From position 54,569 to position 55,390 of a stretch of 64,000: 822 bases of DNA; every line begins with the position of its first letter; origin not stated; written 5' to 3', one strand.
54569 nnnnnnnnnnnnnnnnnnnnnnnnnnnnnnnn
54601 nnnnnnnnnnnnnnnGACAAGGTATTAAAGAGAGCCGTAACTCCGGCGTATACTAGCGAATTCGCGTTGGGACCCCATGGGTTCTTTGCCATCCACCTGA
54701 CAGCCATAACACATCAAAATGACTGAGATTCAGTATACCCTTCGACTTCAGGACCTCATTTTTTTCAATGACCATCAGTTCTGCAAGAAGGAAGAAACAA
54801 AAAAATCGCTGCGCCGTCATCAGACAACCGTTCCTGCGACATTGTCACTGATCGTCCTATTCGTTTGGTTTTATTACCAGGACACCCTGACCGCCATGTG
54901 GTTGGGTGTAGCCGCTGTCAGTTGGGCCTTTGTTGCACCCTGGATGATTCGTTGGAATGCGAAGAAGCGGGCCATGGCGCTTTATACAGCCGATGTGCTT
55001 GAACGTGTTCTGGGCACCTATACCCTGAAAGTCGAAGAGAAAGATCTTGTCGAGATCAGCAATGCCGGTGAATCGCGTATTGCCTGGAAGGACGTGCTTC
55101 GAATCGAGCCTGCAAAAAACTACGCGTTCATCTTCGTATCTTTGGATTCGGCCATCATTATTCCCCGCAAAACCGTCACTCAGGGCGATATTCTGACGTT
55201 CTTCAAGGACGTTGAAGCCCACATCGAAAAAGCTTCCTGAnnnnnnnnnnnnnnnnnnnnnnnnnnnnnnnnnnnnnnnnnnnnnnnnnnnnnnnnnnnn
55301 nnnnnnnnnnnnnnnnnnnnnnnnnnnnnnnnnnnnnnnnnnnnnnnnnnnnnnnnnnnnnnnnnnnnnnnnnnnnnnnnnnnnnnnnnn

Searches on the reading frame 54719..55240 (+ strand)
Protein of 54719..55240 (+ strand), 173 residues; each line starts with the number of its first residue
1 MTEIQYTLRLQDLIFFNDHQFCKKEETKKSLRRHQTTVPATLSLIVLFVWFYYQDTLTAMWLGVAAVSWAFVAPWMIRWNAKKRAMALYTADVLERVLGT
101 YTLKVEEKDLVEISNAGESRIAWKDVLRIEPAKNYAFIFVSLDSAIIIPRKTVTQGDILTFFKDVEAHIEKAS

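Call 26: search_protein_families(library=pfam, proteins=[window:54719-55240:+], max_evalue=1e-8)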
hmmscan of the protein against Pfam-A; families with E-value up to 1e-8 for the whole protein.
window:54719-55240:+ (173 aa): 1 family
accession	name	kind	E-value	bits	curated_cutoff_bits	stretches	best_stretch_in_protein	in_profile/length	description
PF14317.12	YcxB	-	4.5e-09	36.4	23.3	0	110-161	6-57/61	YcxB-like protein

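Call 55: search_protein_families(library=pfam, proteins=[window:54719-55240:+], max_evalue=0.01)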
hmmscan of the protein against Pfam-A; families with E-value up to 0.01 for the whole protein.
window:54719-55240:+ (173 aa): 1 family
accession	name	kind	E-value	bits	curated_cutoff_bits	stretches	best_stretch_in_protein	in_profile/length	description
PF14317.12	YcxB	-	4.5e-09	36.4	23.3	1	110-161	6-57/61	YcxB-like protein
